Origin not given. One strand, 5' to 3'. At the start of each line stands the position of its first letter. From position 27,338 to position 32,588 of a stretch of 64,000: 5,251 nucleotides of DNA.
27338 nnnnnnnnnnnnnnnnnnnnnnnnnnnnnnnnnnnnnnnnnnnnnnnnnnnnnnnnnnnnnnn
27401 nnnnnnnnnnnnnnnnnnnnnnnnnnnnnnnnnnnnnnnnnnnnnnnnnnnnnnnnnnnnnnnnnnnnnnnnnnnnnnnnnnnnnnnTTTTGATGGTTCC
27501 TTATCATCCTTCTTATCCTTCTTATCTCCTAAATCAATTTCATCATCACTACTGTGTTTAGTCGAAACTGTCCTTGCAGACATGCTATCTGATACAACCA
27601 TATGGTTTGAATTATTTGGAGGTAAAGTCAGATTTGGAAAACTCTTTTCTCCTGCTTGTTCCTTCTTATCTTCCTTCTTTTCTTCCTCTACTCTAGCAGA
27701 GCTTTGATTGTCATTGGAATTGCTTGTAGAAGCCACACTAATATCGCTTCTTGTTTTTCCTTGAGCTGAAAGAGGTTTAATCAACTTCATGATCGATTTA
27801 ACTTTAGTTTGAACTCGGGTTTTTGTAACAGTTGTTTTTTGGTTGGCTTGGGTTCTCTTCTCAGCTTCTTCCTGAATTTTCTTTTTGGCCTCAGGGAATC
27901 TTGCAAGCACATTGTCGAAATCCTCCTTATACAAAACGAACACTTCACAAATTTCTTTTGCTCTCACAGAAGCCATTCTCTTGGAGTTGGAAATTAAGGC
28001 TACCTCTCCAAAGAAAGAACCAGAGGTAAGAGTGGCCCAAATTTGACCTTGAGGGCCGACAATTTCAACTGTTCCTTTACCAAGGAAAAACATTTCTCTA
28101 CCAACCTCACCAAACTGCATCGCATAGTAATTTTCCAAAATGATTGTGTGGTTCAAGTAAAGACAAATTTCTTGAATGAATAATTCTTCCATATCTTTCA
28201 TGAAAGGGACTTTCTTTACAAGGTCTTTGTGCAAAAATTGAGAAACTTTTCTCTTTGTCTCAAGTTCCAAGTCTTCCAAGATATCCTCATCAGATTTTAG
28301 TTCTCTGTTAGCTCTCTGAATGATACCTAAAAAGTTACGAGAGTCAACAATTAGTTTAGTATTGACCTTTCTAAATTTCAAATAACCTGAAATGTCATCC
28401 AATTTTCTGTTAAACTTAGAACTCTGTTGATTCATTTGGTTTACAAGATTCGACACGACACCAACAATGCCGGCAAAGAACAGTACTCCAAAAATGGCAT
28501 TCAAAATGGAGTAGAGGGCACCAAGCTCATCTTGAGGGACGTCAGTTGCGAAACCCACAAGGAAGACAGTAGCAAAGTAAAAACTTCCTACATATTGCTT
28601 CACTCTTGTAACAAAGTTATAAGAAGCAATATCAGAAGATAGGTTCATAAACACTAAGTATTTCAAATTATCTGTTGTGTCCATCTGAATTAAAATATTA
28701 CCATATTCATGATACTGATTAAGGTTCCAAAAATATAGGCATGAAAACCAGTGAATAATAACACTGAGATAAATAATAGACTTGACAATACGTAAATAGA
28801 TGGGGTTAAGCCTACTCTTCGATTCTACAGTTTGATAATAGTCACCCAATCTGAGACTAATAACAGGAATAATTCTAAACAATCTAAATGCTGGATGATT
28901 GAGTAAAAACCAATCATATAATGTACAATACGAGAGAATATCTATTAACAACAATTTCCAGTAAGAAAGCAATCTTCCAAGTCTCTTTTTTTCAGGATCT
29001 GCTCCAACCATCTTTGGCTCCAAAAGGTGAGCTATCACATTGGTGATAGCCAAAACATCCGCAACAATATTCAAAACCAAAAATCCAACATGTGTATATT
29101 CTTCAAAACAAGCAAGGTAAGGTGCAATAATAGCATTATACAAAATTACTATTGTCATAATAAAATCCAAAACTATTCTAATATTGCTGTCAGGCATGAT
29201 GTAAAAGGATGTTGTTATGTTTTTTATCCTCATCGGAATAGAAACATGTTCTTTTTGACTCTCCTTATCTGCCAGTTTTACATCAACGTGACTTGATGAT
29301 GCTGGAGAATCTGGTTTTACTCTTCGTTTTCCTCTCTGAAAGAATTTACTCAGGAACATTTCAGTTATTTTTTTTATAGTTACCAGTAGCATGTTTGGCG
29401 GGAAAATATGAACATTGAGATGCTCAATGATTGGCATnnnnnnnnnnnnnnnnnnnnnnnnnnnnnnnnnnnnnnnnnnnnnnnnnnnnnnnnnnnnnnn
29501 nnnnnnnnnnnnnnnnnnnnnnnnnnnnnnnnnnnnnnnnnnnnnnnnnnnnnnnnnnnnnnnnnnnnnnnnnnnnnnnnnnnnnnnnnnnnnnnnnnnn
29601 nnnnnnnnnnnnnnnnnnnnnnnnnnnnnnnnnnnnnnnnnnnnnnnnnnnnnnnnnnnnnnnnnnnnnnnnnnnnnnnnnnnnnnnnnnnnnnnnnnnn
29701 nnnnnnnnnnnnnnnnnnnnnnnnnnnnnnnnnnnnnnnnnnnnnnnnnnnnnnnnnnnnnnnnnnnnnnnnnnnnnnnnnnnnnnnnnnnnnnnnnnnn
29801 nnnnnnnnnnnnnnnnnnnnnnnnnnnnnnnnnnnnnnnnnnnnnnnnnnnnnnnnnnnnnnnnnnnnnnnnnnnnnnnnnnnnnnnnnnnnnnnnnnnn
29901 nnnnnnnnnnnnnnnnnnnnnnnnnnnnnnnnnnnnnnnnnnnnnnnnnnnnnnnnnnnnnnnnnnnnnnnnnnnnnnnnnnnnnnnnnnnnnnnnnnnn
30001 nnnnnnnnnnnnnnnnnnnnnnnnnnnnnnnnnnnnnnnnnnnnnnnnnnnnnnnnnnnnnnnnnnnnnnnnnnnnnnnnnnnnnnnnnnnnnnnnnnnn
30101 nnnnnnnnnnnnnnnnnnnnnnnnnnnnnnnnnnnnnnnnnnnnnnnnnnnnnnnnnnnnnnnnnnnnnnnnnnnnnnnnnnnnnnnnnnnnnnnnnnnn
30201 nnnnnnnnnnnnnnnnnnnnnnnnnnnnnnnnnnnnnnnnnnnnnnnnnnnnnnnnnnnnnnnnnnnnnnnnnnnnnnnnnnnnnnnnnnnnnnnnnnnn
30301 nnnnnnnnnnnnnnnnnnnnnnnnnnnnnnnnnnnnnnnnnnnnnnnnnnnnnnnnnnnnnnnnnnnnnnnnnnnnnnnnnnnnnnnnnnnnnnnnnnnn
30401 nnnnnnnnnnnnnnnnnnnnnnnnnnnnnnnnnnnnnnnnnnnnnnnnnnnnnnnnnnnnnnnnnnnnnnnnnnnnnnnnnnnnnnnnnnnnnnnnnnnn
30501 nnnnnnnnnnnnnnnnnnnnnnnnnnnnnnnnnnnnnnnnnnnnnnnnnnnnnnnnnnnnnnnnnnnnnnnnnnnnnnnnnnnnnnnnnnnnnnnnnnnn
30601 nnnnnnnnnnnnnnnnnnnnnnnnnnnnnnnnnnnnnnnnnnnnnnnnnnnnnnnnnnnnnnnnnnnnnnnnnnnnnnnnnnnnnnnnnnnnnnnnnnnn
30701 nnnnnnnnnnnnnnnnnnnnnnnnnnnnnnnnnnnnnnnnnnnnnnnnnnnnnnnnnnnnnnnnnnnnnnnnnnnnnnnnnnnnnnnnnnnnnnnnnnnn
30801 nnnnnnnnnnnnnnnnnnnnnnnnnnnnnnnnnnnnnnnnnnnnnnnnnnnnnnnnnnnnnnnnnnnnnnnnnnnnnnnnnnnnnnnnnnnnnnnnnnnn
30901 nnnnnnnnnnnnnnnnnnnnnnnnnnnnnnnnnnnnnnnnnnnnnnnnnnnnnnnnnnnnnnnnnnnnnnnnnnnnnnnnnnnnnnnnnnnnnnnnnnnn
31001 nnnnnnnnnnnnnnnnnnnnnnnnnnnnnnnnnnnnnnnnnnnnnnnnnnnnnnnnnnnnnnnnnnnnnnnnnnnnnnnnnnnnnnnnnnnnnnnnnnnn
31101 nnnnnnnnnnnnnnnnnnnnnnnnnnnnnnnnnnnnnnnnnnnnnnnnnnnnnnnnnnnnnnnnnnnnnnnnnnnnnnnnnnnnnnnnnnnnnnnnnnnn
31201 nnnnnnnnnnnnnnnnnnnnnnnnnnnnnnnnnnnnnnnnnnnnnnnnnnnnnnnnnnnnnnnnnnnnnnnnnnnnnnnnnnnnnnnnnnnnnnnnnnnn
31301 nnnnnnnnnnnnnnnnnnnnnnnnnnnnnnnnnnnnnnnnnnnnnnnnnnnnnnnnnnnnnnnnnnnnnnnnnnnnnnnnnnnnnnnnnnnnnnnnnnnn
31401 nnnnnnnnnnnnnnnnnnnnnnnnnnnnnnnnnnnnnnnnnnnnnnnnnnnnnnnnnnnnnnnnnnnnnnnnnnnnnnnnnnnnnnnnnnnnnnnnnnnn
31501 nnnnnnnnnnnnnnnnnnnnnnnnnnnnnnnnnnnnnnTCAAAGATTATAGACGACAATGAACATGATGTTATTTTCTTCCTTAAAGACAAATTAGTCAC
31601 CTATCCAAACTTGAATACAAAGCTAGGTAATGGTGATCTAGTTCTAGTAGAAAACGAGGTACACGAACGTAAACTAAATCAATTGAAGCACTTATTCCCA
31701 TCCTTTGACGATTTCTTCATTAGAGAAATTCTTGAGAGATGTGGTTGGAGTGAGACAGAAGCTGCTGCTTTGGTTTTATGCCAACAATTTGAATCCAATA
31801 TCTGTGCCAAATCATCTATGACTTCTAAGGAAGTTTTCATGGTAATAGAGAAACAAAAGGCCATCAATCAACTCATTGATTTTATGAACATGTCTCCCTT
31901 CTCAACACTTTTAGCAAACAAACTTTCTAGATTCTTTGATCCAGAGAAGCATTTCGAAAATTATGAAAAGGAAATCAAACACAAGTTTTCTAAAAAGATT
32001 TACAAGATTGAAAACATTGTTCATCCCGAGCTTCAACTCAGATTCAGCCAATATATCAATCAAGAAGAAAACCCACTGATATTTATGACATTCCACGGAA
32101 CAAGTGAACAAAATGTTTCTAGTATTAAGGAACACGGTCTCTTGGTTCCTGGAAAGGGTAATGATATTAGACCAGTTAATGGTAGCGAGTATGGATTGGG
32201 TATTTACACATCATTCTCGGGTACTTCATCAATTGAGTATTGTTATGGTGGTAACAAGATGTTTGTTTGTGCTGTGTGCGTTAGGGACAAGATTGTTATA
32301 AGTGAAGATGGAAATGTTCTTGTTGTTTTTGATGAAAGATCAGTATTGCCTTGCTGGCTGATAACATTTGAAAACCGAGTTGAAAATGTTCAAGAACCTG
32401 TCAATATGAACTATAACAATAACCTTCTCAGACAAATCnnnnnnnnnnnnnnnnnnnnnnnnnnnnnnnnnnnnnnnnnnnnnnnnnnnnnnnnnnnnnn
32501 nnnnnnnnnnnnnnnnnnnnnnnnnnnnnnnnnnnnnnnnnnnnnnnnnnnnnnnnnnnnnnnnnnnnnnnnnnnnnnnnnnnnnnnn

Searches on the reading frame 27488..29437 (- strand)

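Call 53: search_protein_families(library=pfam, proteins=[window:27488-29437:-], max_evalue=0.01)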
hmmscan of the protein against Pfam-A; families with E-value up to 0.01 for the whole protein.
window:27488-29437:- (650 aa): 2 families
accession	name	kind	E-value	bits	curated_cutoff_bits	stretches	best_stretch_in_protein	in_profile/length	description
PF00027.35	cNMP_binding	-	4.8e-15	55.7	27.5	1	441-513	12-88/89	Cyclic nucleotide-binding domain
PF00520.37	Ion_trans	-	9.7e-10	38.5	25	1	89-339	3-240/241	Ion transport protein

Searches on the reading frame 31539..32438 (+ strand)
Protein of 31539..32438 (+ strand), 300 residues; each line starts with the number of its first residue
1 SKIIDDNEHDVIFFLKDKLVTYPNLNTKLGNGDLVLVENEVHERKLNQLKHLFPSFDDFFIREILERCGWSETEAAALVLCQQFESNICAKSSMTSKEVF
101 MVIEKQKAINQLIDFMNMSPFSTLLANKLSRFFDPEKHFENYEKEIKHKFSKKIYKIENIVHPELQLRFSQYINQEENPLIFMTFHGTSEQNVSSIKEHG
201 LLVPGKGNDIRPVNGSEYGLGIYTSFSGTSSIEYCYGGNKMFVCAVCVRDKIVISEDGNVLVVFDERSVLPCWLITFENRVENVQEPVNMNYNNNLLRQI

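Call 44: find_homologous_proteins(query=window:31539-32438:+, max_evalue=0.00001)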
Query window:31539-32438:+: 1140 candidates shared short words with the query, none scored E <= 0.00001.
